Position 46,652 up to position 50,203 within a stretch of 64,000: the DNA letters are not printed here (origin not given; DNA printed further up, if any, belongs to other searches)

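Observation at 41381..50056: Rosetta-stone fusion: in copy C the CotH-like and beta-helix/T9SS proteins are a single 2891-aa ORF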

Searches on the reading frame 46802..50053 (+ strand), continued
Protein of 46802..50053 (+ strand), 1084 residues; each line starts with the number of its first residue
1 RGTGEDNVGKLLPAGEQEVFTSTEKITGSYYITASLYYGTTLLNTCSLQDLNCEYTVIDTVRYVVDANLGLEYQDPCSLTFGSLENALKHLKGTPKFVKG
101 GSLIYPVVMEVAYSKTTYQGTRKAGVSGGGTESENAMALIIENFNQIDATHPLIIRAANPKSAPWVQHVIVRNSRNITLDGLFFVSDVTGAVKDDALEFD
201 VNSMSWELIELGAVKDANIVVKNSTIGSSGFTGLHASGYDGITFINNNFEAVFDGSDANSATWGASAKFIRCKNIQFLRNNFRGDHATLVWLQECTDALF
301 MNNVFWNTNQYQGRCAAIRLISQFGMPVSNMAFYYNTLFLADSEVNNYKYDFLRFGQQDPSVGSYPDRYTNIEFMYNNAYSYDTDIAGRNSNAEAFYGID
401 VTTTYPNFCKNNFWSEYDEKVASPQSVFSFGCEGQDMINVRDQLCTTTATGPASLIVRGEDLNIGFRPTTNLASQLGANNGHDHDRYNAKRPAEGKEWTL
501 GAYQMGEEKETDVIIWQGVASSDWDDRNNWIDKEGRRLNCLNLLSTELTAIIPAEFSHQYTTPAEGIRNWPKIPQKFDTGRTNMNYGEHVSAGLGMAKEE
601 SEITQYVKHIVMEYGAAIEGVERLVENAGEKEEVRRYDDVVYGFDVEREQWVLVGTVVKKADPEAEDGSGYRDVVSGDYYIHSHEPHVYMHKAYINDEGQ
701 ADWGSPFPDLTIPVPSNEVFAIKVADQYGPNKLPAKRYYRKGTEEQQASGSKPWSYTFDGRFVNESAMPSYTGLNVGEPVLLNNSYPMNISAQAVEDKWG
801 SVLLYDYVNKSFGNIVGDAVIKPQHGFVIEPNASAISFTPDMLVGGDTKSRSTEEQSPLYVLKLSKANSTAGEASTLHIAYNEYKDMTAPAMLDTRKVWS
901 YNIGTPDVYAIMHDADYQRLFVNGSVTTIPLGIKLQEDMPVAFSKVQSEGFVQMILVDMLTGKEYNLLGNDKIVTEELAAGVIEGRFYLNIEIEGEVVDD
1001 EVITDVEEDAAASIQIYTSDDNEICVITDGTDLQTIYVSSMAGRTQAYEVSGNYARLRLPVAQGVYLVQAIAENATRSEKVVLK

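Call 79: find_encoding_contigs(protein=P0073, flank=10000, max_places=3)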
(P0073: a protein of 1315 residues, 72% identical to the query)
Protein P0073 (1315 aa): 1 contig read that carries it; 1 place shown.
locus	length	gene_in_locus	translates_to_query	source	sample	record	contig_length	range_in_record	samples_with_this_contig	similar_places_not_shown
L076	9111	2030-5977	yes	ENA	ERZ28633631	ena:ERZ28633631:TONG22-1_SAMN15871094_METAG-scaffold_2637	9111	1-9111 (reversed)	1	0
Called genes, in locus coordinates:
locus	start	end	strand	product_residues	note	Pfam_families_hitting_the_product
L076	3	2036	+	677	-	?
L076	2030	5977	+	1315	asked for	-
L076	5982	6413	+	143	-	-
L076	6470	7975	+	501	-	PF01225:Mur_ligase, PF08245:Mur_ligase_M, PF02875:Mur_ligase_C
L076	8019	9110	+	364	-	?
